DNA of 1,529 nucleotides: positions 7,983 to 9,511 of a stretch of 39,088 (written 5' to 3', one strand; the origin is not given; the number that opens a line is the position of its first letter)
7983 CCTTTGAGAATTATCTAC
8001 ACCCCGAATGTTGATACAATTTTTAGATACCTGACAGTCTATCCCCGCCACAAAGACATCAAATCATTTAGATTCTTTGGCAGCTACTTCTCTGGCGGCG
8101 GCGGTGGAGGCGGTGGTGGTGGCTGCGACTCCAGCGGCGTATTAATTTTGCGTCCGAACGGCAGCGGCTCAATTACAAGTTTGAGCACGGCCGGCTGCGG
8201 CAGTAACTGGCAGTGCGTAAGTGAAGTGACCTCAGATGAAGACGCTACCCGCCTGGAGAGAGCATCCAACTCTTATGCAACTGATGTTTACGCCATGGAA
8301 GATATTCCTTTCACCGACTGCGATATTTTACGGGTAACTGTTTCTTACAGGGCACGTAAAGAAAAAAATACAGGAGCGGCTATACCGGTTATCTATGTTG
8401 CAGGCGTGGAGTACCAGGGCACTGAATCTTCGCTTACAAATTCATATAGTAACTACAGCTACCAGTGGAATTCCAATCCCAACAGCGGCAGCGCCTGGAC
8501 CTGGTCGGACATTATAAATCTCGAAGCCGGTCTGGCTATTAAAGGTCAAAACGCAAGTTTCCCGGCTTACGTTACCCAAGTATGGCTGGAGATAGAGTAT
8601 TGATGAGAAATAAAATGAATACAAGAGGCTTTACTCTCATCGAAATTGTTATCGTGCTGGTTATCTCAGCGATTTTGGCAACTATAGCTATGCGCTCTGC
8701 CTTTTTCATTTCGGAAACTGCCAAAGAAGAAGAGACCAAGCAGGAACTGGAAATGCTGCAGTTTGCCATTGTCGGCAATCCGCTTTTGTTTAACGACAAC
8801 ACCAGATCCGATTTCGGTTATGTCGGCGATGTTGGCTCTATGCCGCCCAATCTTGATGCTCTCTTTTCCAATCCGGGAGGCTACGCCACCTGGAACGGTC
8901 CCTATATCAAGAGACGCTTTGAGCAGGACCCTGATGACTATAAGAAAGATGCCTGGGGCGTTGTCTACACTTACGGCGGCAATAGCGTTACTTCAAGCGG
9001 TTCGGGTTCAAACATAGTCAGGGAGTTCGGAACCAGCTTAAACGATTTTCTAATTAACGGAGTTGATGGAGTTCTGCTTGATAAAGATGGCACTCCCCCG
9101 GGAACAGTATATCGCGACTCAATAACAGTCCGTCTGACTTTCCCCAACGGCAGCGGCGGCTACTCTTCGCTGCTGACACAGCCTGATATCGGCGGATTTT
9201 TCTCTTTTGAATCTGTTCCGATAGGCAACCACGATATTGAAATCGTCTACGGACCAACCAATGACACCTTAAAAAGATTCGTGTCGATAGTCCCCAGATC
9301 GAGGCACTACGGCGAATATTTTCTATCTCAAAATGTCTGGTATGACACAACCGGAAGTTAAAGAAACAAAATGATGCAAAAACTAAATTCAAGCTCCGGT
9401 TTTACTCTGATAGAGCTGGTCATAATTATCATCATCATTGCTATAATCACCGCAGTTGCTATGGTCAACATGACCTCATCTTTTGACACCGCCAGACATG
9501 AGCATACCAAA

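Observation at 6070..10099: Orphan tandem array of four paralogous, oversized GspG-like pseudopilins with C-terminal display domains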

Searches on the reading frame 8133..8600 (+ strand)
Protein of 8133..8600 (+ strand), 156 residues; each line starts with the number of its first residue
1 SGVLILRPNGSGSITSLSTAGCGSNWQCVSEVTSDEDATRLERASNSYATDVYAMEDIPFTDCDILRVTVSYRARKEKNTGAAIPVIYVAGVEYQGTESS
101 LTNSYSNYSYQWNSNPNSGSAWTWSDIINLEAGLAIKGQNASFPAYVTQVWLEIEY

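Call 32: search_protein_representatives(protein=window:8133-8600:+)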
Query: 156 residues. Proteins with E-value up to 0.001 (for the whole library): 4514; up to 1e-10: 945; up to 1e-30: 23. The best 150 are listed.
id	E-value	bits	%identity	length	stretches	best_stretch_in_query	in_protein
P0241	2.5e-52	193.0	39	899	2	5-156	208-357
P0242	1.2e-44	168.0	37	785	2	4-156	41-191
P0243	1.3e-44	167.9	46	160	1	4-156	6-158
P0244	2.9e-44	166.8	42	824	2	4-156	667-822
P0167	8.9e-44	165.2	55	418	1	5-156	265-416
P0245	1.0e-42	161.8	49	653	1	3-156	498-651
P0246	2.0e-41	157.6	33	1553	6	64-152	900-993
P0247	2.9e-40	153.8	57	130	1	31-156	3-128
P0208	5.1e-40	153.0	51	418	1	2-156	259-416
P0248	1.5e-39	151.5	46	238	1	2-156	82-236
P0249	2.3e-39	150.9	49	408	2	4-156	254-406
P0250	6.7e-38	146.1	31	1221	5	2-141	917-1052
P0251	3.0e-36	140.8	32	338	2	4-156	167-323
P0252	7.1e-35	136.3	34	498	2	5-156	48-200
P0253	2.6e-34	134.5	35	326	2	6-140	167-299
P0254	6.5e-34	133.2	36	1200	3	5-156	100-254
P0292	5.8e-24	100.9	43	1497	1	6-156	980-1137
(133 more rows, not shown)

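Call 36: search_protein_families(library=pfam, proteins=[P0241, P0242, P0244, P0246, P0250, P0254, P0251, P0292, P0245], max_evalue=0.001)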
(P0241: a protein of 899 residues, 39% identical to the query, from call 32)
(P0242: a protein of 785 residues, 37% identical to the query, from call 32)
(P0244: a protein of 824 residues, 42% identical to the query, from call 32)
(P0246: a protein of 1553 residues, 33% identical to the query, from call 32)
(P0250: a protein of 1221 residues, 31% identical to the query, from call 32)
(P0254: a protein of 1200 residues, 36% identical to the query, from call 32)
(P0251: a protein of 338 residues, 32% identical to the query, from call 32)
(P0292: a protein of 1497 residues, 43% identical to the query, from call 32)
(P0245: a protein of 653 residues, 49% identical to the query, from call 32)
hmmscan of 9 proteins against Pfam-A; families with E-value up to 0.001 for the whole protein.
P0241 (899 aa): 4 families
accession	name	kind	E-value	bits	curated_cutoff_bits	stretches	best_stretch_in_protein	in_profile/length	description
PF21348.3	RGL11_C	-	3.5e-19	69.4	27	1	603-878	174-449/490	Rhamnogalacturonan lyase family 11, C-terminal domain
PF18370.7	RGI_lyase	-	1.5e-07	32.1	27.8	1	373-446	12-76/86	Rhamnogalacturonan I lyases beta-sheet domain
PF13517.12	FG-GAP_3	-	3.1e-06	28.1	26.9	1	487-562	1-60/61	FG-GAP-like repeat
PF01839.29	FG-GAP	-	4e-06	27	22.1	0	486-501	8-23/37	FG-GAP repeat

P0242 (785 aa): 1 family
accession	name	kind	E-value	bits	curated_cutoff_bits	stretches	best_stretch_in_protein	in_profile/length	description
PF10342.15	Kre9_KNH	-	1.1e-05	26.6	24.6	1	376-453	8-93/94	Kre9/KNH-like N-terminal Ig-like domain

P0244 (824 aa): 1 family
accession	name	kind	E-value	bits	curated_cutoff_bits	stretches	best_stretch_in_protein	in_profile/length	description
PF18911.6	PKD_4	-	7.9e-05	23.1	27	1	2-34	51-84/85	PKD domain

P0246 (1553 aa): 2 families
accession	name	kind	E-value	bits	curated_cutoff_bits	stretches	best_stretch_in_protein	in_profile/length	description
PF07705.17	CARDB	-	3e-07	31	22.7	0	1259-1331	12-73/101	CARDB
PF00963.24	Cohesin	-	0.00016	22.3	24.1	0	999-1123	15-130/139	Cohesin domain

P0250 (1221 aa): 1 family
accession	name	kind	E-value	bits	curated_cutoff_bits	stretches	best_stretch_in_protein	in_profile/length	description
PF07705.17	CARDB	-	0.00013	22.5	22.7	1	1073-1155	12-82/101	CARDB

P0254 (1200 aa): 0 families

P0251 (338 aa): 0 families

P0292 (1497 aa): 1 family
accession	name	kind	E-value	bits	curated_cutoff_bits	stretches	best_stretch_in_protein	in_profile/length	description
PF18480.7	DUF5615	-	2.2e-06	27.9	23.8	0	398-431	21-55/110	Domain of unknown function (DUF5615)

P0245 (653 aa): 0 families
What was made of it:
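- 8133..8600 (+): Jelly-roll add-on module of slot 2, with a conserved Cys pair (GC..NWQC) and no Pfam or NCBIfam model. The module hits 4,514 representative clusters at E<=1e-3, often in tandem and in large proteins carrying rhamnogalacturonan lyase, FG-GAP, PKD, CARDB or cohesin domains (calls 32, 36).
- The same module occurs in extracellular polysaccharide-active proteins (call 36).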

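Call 69: search_protein_families(library=ncbifam, proteins=[window:8133-8600:+], max_evalue=0.1)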
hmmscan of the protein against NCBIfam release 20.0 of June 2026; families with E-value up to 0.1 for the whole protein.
window:8133-8600:+ (156 aa): 0 families

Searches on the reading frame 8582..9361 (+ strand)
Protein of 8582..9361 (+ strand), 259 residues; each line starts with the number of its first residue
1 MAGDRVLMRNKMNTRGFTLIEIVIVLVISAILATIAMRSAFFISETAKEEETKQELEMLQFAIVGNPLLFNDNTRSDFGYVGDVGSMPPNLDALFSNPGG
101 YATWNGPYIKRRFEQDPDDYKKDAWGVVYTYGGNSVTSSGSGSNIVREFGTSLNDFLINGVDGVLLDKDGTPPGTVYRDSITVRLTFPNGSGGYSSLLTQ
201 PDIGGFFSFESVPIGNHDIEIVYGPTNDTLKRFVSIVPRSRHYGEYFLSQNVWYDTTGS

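Call 3: search_protein_families(library=pfam, proteins=[window:8582-9361:+], max_evalue=1)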
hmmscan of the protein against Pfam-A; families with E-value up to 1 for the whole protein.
window:8582-9361:+ (259 aa): 3 families
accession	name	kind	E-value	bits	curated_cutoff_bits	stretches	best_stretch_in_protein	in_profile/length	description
PF07963.17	N_methyl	-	7.2e-08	32.1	21.2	1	12-37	2-27/27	Prokaryotic N-terminal methylation motif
PF08334.16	T2SSG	-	0.0076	16.7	21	1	83-132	31-77/108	Type II secretion system (T2SS), protein G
PF01534.23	Frizzled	-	0.26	10.9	22.3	1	8-58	173-225/322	Frizzled/Smoothened family membrane region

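Call 4: search_protein_families(library=ncbifam, proteins=[window:8582-9361:+], max_evalue=1)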
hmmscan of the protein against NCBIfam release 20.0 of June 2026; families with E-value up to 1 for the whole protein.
window:8582-9361:+ (259 aa): 17 families
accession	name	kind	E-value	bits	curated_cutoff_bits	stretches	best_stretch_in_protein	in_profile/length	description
TIGR01710.1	typeII_sec_gspG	equivalog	1.2e-07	31.8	88.85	1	15-131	1-101/134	type II secretion system major pseudopilin GspG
TIGR02532.1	IV_pilin_GFxxxE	domain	3.3e-07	29.9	16.3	1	15-37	2-24/24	prepilin-type N-terminal cleavage/methylation domain-containing protein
NF041775.1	typeIV_PilA_Myxo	equivalog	6.8e-06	26.2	400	1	11-61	7-57/214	type IV pilin protein PilA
TIGR01708.2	typeII_sec_gspH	equivalog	4.9e-05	23.4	80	1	15-60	2-44/169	type II secretion system minor pseudopilin GspH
NF041013.1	T4P_ComGE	equivalog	0.0007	19.7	49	1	13-56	2-45/83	competence type IV pilus minor pilin ComGE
NF007862.0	PRK10574.1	equivalog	0.00075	19.6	138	1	12-39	2-29/145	prepilin peptidase-dependent pilin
NF007848.0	PRK10557.1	equivalog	0.0014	18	120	1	8-58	4-54/192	prepilin peptidase-dependent protein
NF040982.1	ComGD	equivalog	0.0038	17.6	70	1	15-57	2-44/139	competence type IV pilus minor pilin ComGD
NF040999.1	pilin_ComGC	equivalog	0.0088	16.2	75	1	15-35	2-22/84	competence type IV pilus major pilin ComGC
NF041002.1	pilin_ComGF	equivalog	0.0092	16.2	80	1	15-62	2-49/139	competence type IV pilus minor pilin ComGF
NF007800.0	PRK10506.1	equivalog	0.019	14.8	158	1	11-38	5-32/163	prepilin peptidase-dependent protein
TIGR04370.1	glyco_rpt_poly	subfamily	0.098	11.6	40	1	8-138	203-321/396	oligosaccharide repeat unit polymerase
NF006453.0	PRK08808.1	equivalog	0.12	11.5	295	1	12-48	4-43/211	type II secretion system protein J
TIGR01707.1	gspI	equivalog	0.13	12.8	44.35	1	16-41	1-26/101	type II secretion system minor pseudopilin GspI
NF003753.0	PRK05346.2-4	equivalog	0.15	11.4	329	1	9-53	2-47/249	Na(+)-translocating NADH-quinone reductase subunit C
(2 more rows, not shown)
